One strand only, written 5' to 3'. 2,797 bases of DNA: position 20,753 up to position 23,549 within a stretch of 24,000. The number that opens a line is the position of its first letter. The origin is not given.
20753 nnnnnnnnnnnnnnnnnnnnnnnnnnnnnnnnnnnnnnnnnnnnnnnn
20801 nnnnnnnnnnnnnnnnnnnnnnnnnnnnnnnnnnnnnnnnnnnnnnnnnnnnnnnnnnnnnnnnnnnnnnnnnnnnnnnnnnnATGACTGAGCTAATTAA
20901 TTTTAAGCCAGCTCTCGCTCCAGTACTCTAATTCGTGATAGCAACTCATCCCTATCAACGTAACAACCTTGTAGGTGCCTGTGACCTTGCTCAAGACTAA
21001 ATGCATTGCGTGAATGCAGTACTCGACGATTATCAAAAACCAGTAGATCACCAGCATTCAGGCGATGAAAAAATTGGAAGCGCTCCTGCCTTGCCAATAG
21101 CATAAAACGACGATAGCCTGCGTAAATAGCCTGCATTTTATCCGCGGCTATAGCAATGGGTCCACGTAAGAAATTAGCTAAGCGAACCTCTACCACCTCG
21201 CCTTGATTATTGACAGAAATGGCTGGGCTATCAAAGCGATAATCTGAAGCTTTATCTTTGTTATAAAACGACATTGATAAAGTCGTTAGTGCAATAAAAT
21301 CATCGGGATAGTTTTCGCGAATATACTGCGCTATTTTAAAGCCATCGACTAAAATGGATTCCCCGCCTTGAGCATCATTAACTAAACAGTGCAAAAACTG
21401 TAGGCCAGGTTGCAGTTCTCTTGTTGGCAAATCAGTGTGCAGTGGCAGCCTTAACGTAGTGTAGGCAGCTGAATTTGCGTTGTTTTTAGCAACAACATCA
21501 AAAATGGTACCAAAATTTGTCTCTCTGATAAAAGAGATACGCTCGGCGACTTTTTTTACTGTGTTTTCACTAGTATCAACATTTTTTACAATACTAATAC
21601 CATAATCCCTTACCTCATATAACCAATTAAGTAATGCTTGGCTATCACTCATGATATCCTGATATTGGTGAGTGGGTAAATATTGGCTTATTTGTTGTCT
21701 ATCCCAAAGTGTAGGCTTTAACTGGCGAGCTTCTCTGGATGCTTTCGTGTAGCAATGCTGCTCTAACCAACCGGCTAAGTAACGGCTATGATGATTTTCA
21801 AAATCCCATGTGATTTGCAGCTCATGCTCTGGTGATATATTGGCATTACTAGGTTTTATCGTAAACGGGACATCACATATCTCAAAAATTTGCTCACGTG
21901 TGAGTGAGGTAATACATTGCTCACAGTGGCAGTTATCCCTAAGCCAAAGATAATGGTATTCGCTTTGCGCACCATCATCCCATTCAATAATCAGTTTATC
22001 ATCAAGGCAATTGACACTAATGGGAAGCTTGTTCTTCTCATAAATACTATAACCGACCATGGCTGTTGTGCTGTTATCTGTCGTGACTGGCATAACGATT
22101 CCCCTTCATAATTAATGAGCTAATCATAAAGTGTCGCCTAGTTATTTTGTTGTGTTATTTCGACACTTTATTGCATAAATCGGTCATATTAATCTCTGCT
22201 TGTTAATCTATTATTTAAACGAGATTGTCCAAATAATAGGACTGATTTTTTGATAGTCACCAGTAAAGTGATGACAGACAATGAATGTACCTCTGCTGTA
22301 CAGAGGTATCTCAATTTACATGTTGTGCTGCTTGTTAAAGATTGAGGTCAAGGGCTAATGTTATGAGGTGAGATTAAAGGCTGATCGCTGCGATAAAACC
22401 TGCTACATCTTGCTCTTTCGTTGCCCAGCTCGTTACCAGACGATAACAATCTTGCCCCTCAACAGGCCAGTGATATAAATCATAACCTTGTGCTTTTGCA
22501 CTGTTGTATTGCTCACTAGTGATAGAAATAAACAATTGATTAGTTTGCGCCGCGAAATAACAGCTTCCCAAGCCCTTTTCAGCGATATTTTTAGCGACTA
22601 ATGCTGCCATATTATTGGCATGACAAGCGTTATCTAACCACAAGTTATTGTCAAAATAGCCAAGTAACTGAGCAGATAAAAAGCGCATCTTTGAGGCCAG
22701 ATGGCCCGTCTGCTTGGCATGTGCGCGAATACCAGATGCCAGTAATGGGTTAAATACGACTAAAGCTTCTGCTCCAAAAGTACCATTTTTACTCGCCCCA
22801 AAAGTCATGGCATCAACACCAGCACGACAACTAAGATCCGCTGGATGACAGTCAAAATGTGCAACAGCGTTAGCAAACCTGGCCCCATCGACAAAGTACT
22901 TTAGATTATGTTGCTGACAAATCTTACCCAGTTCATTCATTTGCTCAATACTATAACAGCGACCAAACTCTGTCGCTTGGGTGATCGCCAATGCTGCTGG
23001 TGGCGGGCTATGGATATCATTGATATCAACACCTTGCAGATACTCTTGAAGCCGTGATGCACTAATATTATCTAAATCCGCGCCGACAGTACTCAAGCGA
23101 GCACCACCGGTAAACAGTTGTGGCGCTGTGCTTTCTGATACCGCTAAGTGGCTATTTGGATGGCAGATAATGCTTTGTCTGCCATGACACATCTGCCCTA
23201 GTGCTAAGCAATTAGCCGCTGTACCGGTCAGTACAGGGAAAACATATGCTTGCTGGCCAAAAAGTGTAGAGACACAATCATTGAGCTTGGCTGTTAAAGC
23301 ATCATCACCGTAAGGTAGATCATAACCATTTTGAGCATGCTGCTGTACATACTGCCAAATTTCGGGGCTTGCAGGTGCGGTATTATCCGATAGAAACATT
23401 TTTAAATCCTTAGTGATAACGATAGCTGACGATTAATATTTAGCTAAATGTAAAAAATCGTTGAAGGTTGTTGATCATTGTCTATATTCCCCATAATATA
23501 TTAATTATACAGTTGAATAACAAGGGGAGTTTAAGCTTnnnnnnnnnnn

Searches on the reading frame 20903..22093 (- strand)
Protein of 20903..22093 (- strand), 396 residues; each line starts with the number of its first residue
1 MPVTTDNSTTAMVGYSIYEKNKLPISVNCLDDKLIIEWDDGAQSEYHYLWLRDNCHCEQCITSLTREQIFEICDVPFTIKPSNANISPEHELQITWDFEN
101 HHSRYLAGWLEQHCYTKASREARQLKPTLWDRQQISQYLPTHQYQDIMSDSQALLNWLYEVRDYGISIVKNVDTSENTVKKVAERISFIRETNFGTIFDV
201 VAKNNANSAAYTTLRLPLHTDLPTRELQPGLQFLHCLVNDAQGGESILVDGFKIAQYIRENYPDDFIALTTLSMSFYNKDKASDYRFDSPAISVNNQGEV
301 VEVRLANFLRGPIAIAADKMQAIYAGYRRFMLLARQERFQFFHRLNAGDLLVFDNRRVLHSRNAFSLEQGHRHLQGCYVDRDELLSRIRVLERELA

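Call 100: search_protein_families(library=pfam, proteins=[window:20903-22093:-], max_evalue=0.0001)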
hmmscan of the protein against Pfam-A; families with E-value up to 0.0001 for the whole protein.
window:20903-22093:- (396 aa): 2 families
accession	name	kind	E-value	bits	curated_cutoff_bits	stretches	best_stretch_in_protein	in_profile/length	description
PF02668.22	TauD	-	7e-43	147.9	27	1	141-378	13-267/267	Taurine catabolism dioxygenase TauD, TfdA family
PF06155.17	GBBH-like_N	-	8.3e-12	46.1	22.8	1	31-110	7-84/85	Gamma-butyrobetaine hydroxylase-like, N-terminal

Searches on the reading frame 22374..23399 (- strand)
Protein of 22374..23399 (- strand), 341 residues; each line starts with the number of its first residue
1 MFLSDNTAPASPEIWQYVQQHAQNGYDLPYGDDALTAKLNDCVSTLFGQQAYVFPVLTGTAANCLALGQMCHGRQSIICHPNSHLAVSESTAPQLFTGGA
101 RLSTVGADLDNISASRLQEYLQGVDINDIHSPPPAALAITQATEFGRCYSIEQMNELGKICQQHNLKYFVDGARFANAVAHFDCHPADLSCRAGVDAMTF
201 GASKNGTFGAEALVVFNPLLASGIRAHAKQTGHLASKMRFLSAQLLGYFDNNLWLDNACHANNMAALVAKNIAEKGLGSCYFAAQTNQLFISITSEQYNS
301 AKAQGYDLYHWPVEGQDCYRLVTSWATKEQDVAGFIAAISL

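Call 100: search_protein_families(library=pfam, proteins=[window:22374-23399:-], max_evalue=0.0001)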
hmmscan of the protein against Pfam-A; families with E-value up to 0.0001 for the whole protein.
window:22374-23399:- (341 aa): 1 family
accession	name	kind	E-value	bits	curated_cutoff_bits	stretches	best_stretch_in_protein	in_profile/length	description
PF01212.27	Beta_elim_lyase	-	2.5e-44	152.2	27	1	2-278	2-271/288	Beta-eliminating lyase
